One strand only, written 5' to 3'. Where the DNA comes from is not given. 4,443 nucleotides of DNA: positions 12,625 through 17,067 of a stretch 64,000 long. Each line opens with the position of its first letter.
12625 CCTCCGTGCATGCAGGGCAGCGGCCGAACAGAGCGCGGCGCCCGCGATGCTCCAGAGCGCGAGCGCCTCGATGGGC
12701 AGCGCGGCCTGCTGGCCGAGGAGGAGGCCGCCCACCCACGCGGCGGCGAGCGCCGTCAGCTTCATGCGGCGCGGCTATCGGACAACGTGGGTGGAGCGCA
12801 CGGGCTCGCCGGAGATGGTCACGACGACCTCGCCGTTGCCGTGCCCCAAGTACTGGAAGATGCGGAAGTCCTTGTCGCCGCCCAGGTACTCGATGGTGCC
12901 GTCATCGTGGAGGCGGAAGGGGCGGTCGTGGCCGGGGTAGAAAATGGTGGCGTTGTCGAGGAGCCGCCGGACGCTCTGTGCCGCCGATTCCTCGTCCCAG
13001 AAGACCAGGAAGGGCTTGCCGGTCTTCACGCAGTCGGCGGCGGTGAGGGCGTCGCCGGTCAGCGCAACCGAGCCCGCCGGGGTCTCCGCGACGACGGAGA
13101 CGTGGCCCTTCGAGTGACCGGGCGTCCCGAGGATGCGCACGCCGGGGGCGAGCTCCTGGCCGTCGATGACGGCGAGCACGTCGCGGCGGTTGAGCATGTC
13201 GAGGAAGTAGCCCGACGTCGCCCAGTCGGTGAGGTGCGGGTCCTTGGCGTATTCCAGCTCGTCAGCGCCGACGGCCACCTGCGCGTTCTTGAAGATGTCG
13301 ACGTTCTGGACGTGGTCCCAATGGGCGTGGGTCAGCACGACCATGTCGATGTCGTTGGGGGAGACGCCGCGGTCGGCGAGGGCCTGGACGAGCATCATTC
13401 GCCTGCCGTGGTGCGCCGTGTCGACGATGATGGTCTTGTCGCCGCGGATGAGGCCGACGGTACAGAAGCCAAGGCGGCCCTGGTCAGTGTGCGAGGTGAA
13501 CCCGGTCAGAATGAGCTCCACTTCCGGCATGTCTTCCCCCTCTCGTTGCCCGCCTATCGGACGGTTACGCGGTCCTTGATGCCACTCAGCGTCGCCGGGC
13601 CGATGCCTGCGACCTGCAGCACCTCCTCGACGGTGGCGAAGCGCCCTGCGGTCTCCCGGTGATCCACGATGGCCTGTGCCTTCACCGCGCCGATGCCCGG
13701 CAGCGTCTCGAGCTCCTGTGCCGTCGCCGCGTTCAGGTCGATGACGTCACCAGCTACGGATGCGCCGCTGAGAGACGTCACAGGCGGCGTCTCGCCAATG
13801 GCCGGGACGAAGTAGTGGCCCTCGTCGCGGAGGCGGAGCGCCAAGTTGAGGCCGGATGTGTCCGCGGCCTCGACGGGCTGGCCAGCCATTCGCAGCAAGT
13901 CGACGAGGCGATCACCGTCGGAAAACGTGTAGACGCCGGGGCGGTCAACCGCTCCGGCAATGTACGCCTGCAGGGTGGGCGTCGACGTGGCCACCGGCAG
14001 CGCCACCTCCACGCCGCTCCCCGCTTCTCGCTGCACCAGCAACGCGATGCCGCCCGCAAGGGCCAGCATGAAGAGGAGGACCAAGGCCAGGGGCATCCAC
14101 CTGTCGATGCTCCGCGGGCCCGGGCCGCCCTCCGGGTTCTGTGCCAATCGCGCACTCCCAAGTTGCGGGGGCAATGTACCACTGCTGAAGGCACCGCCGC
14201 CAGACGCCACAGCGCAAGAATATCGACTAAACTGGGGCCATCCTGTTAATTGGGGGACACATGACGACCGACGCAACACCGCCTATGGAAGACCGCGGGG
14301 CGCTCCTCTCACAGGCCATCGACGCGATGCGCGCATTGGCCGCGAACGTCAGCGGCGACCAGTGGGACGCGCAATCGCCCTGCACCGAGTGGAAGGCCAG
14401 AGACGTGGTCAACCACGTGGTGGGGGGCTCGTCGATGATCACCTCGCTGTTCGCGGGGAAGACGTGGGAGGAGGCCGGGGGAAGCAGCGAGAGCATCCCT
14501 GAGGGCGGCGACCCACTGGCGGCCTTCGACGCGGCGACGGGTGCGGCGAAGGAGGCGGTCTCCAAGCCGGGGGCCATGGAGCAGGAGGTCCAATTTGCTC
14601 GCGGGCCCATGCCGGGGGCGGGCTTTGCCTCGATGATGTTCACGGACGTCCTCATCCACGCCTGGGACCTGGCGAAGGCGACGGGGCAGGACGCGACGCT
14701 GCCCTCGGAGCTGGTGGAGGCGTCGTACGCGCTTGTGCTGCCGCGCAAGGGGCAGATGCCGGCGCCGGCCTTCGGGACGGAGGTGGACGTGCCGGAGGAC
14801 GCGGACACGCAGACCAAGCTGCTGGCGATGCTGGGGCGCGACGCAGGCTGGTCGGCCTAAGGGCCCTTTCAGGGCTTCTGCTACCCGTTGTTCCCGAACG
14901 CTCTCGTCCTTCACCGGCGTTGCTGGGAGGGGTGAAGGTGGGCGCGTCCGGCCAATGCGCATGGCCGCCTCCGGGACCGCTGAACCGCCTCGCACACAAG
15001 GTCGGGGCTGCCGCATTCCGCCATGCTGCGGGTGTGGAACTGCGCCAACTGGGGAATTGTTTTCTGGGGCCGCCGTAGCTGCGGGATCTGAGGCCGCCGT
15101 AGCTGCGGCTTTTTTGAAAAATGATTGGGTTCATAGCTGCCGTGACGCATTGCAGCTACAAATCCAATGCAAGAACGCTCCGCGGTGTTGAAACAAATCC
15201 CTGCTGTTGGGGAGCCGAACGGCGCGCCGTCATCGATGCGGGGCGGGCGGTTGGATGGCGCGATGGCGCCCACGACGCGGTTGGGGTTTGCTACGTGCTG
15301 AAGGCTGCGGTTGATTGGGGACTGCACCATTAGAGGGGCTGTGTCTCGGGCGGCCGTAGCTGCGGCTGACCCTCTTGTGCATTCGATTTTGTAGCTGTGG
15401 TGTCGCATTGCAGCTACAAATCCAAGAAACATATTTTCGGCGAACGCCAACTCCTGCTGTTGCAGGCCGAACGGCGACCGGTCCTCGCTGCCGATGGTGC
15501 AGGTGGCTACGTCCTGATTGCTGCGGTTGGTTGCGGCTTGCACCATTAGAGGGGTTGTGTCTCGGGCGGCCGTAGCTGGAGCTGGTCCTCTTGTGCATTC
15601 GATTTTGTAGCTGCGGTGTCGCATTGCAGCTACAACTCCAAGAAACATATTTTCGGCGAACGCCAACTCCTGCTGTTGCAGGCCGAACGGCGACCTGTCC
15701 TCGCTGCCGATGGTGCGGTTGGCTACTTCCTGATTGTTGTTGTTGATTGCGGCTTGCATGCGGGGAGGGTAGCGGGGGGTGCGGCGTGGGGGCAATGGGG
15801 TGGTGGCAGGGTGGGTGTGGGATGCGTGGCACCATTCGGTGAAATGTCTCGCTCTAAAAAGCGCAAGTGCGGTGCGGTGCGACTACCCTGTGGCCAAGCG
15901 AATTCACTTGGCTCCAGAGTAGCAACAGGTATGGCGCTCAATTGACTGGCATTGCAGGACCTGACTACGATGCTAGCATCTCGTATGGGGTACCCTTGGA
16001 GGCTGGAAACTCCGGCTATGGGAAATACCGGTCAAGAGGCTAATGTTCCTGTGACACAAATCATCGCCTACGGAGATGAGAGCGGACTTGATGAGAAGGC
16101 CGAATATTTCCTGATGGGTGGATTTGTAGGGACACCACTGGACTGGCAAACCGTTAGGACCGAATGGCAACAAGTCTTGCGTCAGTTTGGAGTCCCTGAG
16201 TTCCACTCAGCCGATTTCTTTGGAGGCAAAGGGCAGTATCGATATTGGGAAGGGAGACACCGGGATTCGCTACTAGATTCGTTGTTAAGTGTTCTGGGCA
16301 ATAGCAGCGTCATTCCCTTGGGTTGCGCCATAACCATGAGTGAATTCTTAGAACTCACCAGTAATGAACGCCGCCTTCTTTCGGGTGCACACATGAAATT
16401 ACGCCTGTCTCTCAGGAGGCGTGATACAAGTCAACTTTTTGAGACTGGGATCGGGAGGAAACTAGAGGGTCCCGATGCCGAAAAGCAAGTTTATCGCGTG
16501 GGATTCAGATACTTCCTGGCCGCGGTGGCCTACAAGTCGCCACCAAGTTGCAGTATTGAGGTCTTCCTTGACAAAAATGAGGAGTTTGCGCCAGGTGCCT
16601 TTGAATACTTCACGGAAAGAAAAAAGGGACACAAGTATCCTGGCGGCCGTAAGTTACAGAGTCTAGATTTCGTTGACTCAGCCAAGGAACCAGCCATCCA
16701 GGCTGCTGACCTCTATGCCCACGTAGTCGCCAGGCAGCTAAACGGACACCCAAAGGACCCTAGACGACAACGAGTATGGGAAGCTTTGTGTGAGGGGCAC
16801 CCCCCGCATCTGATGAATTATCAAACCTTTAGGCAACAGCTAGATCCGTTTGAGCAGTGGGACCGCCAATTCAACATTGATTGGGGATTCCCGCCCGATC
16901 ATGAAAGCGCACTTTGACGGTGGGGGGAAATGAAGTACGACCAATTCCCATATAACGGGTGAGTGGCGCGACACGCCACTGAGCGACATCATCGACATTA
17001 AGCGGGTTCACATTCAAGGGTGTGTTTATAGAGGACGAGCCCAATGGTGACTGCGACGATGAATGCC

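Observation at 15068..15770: Three frame-preserving tandem repeats, each with a conserved hairpin and a possible short Cys-containing ORF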

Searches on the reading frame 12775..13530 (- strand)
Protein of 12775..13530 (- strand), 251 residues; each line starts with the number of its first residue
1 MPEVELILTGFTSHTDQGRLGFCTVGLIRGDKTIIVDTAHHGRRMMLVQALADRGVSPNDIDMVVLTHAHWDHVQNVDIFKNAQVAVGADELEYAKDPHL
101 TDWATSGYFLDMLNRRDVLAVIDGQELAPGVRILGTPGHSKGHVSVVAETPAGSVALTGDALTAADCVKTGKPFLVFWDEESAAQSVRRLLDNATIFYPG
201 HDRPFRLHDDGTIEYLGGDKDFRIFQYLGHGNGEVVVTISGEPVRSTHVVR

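Call 20: search_protein_families(library=pfam, proteins=[window:12775-13530:-], max_evalue=0.01)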
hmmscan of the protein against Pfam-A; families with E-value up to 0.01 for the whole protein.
window:12775-13530:- (251 aa): 3 families
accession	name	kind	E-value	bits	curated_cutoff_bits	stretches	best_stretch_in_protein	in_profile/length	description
PF00753.33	Lactamase_B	-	1.2e-24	87.8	22.7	1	20-201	3-196/196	Metallo-beta-lactamase superfamily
PF12706.13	Lactamase_B_2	-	1.2e-05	25.5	27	1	52-114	23-81/200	Beta-lactamase superfamily domain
PF13483.12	Lactamase_B_3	-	0.007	16.8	24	0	30-94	15-70/160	Beta-lactamase superfamily domain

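Call 54: find_encoding_contigs(protein=window:12775-13530:-, flank=6000, max_places=6)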
Protein window:12775-13530:- (251 aa): no gene with exactly this product is on record in the collection.

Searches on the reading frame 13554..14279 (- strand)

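Call 20: search_protein_families(library=pfam, proteins=[window:13554-14279:-], max_evalue=0.01)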
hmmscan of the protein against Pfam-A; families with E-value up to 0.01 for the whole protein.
window:13554-14279:- (241 aa): 7 families
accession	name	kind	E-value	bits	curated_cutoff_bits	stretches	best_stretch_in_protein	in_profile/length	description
PF12836.13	HHH_3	-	2.5e-18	66.4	27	1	177-239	3-65/65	Helix-hairpin-helix motif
PF00633.29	HHH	-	6.2e-11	42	24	1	181-206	4-29/30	Helix-hairpin-helix motif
PF10531.15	SLBB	-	1.1e-07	32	27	1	105-151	2-47/55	SLBB domain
PF14520.12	HHH_5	-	2.5e-06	28.3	27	1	177-207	24-54/57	Helix-hairpin-helix domain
PF03934.19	T2SSK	-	9.7e-05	23.1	24.2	1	180-238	1-60/63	Type II secretion system (T2SS), protein K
PF12826.13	HHH_2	-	0.00055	20.5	27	0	179-207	26-54/64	Helix-hairpin-helix motif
PF02371.22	Transposase_20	-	0.0031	18.3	21.3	1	188-230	2-44/87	Transposase IS116/IS110/IS902 family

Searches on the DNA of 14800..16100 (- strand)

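Call 5: search_rna_families(source=window, start=14800, end=16100, threshold=evalue, max_evalue=10, show_alignments=3)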
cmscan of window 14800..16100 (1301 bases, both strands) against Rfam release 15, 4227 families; matches with E-value up to 10: 3.
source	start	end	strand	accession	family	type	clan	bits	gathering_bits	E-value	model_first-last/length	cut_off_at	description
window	15885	15920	+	RF03361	mir-3136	Gene; miRNA;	-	16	86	7.7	1-78/78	no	mir-3136 microRNA precursor family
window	15490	15552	+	RF01276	sR53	Gene; snRNA; snoRNA; CD-box;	-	15.6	49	0.86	1-60/60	no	Small nucleolar RNA sR53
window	16043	16071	-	RF01121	sR38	Gene; snRNA; snoRNA; CD-box;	-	14.1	50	2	1-59/59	no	Small nucleolar RNA sR38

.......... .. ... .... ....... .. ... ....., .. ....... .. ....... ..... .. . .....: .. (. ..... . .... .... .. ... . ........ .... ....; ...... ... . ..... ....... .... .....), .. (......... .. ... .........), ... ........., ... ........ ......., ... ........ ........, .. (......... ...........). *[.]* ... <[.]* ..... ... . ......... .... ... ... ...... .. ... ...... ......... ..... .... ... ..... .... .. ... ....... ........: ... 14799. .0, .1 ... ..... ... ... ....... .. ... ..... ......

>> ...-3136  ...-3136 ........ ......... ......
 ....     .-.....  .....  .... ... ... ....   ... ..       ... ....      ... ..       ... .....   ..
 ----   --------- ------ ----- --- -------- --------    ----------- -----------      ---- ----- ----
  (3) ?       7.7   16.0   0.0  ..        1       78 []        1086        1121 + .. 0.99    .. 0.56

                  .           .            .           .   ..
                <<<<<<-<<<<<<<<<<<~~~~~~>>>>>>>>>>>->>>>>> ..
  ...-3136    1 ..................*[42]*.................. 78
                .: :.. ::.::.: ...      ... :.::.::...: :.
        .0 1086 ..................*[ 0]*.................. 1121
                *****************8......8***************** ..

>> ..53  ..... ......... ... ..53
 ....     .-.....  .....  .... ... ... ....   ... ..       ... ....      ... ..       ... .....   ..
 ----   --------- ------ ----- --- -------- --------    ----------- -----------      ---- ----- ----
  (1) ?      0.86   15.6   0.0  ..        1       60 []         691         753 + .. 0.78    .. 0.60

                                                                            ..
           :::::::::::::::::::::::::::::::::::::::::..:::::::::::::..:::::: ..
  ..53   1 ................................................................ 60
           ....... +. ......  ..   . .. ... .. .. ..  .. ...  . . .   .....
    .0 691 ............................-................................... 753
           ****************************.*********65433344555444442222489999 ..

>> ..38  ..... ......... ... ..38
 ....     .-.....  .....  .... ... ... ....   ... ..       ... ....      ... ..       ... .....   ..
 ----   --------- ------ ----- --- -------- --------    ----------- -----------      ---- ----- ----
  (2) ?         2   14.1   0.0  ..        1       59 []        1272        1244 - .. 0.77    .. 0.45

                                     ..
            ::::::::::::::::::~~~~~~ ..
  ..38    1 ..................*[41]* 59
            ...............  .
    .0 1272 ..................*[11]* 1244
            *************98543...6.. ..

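Call 95: search_dna_similar(query=window:15060-15830:-, collection=phages, mode=distant, max_evalue=0.001, max_rows=10)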
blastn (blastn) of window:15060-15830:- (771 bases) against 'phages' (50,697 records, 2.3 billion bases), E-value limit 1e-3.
No match.

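Call 96: search_dna_similar(query=window:15060-15830:-, collection=plasmids, mode=distant, max_evalue=0.001, max_rows=10)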
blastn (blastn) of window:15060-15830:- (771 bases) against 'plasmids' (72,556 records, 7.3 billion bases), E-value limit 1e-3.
No match.

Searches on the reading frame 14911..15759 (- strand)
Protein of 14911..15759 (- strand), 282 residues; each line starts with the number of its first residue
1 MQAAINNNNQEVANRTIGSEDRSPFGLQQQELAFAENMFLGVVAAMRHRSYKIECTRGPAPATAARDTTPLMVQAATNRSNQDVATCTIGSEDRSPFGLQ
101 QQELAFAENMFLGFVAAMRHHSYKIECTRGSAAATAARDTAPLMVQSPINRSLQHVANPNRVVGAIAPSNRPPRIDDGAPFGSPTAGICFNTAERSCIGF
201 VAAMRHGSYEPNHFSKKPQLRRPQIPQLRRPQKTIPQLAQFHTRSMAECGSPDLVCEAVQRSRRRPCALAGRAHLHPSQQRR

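Call 20: search_protein_families(library=pfam, proteins=[window:14911-15759:-], max_evalue=0.01)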
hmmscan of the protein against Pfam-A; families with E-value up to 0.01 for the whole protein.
window:14911-15759:- (282 aa): 0 families

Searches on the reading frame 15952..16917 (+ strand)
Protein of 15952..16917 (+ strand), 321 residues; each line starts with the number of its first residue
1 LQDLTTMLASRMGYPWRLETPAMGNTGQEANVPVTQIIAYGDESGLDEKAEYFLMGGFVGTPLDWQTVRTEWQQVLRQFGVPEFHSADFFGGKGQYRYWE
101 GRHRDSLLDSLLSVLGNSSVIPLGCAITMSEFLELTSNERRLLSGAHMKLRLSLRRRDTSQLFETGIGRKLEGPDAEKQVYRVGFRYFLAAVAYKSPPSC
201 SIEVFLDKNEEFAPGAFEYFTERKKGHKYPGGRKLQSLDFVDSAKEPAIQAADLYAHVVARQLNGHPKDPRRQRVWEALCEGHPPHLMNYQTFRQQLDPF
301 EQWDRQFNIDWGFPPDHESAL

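Call 20: search_protein_families(library=pfam, proteins=[window:15952-16917:+], max_evalue=0.01)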
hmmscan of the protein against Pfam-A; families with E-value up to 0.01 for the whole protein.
window:15952-16917:+ (321 aa): 1 family
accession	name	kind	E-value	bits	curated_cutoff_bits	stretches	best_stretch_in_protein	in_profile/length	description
PF12686.12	DUF3800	-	8.8e-10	39.9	21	1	38-261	1-148/149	Protein of unknown function (DUF3800)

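Call 30: search_protein_families(library=phrogs, proteins=[window:15952-16917:+], max_evalue=1)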
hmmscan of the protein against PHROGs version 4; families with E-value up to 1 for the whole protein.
window:15952-16917:+ (321 aa): 2 families
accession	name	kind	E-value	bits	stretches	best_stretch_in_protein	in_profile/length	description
phrog_35579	-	unknown function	0.47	11.2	1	60-112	22-71/173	-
phrog_9243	-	unknown function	0.56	10.7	1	240-271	176-207/234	-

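Call 31: search_protein_families(library=ncbifam, proteins=[window:15952-16917:+], max_evalue=1)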
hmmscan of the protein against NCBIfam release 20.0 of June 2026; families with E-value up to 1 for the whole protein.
window:15952-16917:+ (321 aa): 0 families

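Call 49: search_protein_families(library=padloc, proteins=[window:15952-16917:+], max_evalue=0.01)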
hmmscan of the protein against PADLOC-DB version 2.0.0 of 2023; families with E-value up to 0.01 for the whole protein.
window:15952-16917:+ (321 aa): 0 families

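Call 53: find_encoding_contigs(protein=window:15952-16917:+, flank=5000, max_places=6)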
Protein window:15952-16917:+ (321 aa): no gene with exactly this product is on record in the collection.
